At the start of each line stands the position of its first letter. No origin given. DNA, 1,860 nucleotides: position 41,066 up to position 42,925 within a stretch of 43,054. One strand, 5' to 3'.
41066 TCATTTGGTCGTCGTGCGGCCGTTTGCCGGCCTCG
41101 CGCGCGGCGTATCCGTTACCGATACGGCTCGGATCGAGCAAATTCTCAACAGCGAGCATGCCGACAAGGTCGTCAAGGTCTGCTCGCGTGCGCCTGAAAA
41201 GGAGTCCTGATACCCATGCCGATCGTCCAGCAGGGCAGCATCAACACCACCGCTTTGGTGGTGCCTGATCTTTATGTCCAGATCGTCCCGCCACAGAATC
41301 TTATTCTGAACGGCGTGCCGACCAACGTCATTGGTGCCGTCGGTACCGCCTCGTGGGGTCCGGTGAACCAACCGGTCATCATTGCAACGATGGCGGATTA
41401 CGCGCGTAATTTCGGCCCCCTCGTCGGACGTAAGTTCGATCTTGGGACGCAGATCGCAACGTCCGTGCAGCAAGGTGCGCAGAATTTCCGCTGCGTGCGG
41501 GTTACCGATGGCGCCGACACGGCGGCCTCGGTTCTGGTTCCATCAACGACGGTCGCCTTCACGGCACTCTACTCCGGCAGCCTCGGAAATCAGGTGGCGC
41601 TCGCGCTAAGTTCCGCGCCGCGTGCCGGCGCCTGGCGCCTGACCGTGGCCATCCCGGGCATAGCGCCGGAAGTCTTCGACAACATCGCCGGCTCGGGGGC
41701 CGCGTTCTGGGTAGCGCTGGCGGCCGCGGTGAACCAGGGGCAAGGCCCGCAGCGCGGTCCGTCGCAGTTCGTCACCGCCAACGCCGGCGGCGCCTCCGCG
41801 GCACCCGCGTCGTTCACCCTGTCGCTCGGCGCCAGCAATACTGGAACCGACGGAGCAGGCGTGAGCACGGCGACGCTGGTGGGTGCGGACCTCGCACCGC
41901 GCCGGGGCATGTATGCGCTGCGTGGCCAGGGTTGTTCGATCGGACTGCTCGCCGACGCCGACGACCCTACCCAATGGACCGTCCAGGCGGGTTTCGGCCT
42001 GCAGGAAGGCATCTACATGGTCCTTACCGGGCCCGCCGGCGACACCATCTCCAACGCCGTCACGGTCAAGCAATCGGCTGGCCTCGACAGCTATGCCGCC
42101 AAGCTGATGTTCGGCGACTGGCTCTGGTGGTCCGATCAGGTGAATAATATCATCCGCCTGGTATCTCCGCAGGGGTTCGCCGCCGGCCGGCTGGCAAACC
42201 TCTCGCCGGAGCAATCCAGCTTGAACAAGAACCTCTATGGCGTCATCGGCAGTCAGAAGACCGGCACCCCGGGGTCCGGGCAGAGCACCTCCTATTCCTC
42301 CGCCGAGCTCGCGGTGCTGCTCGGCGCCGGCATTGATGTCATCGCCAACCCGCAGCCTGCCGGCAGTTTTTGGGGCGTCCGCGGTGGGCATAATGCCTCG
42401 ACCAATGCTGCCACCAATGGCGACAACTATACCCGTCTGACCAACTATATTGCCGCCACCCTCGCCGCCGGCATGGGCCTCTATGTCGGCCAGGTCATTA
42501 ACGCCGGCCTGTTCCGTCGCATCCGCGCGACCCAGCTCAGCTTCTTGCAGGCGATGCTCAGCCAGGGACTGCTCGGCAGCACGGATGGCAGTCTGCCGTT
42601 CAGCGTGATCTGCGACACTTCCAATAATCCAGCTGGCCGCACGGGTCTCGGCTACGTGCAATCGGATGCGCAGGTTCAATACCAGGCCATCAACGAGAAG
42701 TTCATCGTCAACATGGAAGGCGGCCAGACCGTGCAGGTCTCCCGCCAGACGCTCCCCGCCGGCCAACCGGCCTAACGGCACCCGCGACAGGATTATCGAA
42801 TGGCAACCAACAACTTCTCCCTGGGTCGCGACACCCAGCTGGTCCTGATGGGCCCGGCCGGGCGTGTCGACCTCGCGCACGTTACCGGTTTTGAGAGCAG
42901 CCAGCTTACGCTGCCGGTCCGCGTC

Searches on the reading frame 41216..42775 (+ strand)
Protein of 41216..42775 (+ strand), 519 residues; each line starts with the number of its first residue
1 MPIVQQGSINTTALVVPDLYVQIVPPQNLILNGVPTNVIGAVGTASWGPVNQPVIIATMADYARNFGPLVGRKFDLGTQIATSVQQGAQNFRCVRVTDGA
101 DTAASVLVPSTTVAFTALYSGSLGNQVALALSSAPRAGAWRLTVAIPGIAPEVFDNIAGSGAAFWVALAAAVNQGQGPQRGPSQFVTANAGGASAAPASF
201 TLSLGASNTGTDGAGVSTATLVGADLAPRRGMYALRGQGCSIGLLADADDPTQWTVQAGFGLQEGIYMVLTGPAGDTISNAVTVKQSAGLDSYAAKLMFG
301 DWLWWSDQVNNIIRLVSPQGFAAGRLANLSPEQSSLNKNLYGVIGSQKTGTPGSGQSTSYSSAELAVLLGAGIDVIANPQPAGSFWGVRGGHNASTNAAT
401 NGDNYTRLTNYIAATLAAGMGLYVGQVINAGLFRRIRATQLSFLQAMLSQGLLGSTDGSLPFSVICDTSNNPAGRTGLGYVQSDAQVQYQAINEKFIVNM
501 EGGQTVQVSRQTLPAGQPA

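Call 29: search_protein_families(library=pfam, proteins=[window:41216-42775:+], max_evalue=0.001)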
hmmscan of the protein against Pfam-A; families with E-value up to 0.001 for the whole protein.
window:41216-42775:+ (519 aa): 0 families

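Call 62: search_protein_families(library=phrogs, proteins=[window:41216-42775:+], max_evalue=0.001)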
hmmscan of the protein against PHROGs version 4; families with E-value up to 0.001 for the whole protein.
window:41216-42775:+ (519 aa): 4 families
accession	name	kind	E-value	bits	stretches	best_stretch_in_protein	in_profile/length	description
phrog_23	-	tail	8.6e-43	147.8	1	1-502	9-462/496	tail sheath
phrog_279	-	tail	1e-06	28.8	1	16-139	14-130/489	tail sheath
phrog_15814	-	unknown function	0.00018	20.7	1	31-122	22-111/738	-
phrog_20240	-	unknown function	0.00039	20.9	1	34-103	24-91/272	-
